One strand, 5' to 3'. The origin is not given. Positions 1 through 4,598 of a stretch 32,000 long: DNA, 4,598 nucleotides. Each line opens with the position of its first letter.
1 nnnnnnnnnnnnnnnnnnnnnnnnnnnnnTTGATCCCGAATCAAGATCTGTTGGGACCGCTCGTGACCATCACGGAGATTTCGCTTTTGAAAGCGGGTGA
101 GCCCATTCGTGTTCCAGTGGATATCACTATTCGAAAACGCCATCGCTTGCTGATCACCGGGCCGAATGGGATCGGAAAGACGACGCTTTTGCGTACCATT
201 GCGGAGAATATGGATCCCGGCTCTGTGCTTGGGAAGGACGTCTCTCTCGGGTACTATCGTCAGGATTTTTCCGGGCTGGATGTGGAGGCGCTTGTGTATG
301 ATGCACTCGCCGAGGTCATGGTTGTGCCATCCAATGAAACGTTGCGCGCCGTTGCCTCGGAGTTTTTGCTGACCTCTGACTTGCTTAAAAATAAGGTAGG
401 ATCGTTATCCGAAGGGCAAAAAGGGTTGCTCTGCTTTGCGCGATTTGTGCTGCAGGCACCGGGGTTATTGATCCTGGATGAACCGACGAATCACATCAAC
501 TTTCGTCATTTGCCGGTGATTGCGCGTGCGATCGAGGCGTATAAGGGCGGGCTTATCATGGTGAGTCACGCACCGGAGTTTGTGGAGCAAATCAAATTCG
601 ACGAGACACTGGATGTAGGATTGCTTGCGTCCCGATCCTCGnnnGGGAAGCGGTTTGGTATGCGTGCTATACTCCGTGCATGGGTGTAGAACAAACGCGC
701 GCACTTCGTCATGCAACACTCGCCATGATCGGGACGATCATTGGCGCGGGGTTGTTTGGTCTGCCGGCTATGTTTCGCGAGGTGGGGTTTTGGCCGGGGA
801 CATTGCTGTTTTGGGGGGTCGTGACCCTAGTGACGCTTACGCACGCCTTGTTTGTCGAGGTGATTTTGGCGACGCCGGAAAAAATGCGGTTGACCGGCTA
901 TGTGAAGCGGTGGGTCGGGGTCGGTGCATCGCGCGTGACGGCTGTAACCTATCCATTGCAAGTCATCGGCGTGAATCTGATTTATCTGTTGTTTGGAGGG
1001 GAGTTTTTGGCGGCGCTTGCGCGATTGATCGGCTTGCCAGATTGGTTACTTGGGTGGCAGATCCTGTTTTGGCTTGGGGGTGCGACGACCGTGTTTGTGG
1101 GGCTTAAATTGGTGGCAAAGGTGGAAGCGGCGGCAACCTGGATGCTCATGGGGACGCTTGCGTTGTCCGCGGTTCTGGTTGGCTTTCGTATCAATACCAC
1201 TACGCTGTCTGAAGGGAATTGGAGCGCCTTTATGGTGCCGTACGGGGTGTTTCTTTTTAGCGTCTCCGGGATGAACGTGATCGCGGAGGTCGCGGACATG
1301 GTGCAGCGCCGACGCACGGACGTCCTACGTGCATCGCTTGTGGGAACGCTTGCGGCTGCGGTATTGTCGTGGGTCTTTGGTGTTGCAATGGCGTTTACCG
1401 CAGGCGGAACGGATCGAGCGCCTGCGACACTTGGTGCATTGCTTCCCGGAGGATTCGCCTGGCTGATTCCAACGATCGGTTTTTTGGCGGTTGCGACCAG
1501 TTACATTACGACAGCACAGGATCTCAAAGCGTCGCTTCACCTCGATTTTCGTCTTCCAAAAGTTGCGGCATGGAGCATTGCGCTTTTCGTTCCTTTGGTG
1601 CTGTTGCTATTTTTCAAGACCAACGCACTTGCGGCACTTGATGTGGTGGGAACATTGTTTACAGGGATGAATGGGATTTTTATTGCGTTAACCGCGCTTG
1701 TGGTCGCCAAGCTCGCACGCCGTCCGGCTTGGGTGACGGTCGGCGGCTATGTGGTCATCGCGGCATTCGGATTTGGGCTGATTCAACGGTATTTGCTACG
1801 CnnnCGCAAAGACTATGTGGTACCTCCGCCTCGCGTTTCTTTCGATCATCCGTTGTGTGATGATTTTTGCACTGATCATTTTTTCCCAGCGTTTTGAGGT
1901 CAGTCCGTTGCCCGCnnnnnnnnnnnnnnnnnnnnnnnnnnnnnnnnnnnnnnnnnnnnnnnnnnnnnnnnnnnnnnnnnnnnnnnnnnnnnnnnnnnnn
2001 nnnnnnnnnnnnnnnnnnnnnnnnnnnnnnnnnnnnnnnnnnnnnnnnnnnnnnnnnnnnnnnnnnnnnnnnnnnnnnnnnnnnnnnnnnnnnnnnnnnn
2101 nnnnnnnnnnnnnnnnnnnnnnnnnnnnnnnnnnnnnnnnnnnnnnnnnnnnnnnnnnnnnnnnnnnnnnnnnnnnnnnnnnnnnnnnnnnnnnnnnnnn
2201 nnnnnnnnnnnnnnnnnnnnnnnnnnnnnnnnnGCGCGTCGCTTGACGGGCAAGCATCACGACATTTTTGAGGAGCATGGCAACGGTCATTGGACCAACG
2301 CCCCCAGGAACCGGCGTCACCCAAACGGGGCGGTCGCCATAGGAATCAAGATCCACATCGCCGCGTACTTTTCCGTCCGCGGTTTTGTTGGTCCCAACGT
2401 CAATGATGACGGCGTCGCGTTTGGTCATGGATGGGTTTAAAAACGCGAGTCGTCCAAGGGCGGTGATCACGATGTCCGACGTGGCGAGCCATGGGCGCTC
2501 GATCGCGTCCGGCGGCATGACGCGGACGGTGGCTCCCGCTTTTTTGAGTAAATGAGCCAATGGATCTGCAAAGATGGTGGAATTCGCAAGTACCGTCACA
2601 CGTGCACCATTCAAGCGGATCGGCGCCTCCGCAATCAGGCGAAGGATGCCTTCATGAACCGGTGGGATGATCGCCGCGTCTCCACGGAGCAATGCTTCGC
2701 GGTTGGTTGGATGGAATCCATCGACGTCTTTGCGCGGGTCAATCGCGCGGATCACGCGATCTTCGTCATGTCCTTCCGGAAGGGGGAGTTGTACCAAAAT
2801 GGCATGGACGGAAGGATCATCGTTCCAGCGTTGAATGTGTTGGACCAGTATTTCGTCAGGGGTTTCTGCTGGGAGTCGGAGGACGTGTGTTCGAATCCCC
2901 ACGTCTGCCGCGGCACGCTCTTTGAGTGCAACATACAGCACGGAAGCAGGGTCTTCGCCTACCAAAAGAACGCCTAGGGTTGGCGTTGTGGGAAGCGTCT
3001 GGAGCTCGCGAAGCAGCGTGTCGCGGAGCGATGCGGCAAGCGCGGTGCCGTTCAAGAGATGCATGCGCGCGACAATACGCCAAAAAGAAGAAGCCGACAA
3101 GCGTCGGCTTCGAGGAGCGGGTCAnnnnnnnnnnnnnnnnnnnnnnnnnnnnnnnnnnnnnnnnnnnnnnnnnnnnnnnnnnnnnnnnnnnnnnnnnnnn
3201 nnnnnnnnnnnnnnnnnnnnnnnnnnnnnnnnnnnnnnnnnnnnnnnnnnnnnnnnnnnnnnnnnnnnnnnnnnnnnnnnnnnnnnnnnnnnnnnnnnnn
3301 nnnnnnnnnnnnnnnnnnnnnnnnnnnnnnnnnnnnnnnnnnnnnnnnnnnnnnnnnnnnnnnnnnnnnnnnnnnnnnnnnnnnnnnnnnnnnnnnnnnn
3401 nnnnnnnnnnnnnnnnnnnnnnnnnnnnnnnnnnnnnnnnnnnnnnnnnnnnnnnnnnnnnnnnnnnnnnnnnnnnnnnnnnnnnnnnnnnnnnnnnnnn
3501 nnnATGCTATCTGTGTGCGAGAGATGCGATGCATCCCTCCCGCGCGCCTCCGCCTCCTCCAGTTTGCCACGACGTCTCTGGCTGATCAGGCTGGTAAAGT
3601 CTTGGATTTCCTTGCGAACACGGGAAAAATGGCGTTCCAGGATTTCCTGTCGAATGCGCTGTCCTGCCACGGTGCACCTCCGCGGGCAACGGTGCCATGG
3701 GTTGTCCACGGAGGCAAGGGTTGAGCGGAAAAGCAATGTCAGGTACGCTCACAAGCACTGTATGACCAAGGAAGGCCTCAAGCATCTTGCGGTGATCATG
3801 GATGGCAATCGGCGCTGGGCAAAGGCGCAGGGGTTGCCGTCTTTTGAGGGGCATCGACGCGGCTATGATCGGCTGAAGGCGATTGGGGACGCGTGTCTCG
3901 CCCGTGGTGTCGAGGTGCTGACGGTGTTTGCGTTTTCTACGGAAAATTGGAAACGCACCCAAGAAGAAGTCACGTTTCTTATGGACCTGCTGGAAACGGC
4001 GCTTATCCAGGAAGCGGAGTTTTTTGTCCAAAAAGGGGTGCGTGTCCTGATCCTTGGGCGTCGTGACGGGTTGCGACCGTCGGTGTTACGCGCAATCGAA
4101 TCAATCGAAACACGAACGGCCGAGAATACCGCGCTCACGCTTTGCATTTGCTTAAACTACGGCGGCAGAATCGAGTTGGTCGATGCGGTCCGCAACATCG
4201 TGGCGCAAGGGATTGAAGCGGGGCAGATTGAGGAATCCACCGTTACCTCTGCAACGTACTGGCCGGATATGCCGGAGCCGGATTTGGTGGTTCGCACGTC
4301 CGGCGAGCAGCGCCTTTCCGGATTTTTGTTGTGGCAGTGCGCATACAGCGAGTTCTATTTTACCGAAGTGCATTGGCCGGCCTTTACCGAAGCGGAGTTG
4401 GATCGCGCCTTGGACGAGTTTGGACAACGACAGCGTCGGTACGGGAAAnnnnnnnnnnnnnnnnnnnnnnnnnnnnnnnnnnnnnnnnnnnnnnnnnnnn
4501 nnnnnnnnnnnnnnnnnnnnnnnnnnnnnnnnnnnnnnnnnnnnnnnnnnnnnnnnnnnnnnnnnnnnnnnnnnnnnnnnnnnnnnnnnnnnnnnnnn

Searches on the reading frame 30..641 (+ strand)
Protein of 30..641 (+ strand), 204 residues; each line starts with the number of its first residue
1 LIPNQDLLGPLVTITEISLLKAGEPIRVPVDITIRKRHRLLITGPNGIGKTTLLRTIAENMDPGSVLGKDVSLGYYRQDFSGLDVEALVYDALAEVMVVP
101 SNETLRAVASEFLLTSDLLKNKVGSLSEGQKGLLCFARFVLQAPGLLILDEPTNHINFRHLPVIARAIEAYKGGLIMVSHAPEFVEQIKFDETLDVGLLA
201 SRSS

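Call 11: search_protein_families(library=pfam, proteins=[window:30-641:+], max_evalue=0.001)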
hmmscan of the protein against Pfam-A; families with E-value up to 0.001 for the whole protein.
window:30-641:+ (204 aa): 8 families
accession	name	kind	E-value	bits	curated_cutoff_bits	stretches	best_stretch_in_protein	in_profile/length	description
PF00005.33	ABC_tran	-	3.2e-18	67.1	25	1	30-154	4-137/137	ABC transporter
PF13304.12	AAA_21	-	1.5e-10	42.1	27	1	109-185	221-303/304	AAA domain, putative AbiEii toxin, Type IV TA system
PF13191.12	AAA_16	-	6.8e-05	23.9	32.6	1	39-101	26-86/167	AAA ATPase domain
PF13401.12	AAA_22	-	0.00024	21.9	27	1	40-122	8-64/130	AAA domain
PF05729.18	NACHT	-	0.00057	20.2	26.7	1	39-69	2-32/167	NACHT domain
PF12775.13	AAA_7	-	0.00078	19.5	25.8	0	30-71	26-67/181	P-loop containing dynein motor region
PF01637.24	ATPase_2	-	0.0008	19.7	33.2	0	38-61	21-44/225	ATPase domain predominantly from Archaea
PF13555.12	AAA_29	-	0.0008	19.6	27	0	32-57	17-42/61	P-loop containing region of AAA domain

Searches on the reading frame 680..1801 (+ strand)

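Call 11: search_protein_families(library=pfam, proteins=[window:680-1801:+], max_evalue=0.001)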
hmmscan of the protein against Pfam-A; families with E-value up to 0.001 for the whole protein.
window:680-1801:+ (374 aa): 2 families
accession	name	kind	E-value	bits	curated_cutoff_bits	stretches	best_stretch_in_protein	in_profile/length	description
PF03222.19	Trp_Tyr_perm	-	4.4e-13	49.5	22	1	11-361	7-380/393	Tryptophan/tyrosine permease family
PF01490.24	Aa_trans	-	3.2e-06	26.5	25.6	1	10-235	6-248/410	Transmembrane amino acid transporter protein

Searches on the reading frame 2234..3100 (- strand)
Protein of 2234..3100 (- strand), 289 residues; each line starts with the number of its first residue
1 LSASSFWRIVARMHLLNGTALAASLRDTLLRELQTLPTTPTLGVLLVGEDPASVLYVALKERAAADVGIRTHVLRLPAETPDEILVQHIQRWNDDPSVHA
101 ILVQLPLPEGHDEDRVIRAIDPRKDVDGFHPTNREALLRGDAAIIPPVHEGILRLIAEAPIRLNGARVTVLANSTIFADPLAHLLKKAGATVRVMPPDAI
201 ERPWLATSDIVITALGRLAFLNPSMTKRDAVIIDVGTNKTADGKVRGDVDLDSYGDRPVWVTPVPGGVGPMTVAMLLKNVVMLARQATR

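Call 11: search_protein_families(library=pfam, proteins=[window:2234-3100:-], max_evalue=0.001)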
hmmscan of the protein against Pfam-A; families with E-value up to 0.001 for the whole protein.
window:2234-3100:- (289 aa): 2 families
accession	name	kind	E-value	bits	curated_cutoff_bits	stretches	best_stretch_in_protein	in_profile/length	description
PF02882.25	THF_DHG_CYH_C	-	2.9e-40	137.6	27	1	130-286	1-158/160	Tetrahydrofolate dehydrogenase/cyclohydrolase, NAD(P)-binding domain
PF00763.28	THF_DHG_CYH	-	7.3e-33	113.7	32.8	1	16-127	1-115/115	Tetrahydrofolate dehydrogenase/cyclohydrolase, catalytic domain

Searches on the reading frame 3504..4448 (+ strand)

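Call 12: search_protein_families(library=pfam, proteins=[window:3504-4448:+], max_evalue=0.001)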
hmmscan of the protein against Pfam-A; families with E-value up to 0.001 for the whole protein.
window:3504-4448:+ (315 aa): 1 family
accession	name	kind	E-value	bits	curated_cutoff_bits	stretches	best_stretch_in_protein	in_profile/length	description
PF01255.24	Prenyltransf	-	2.6e-80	269.5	27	1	98-314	1-219/219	Putative undecaprenyl diphosphate synthase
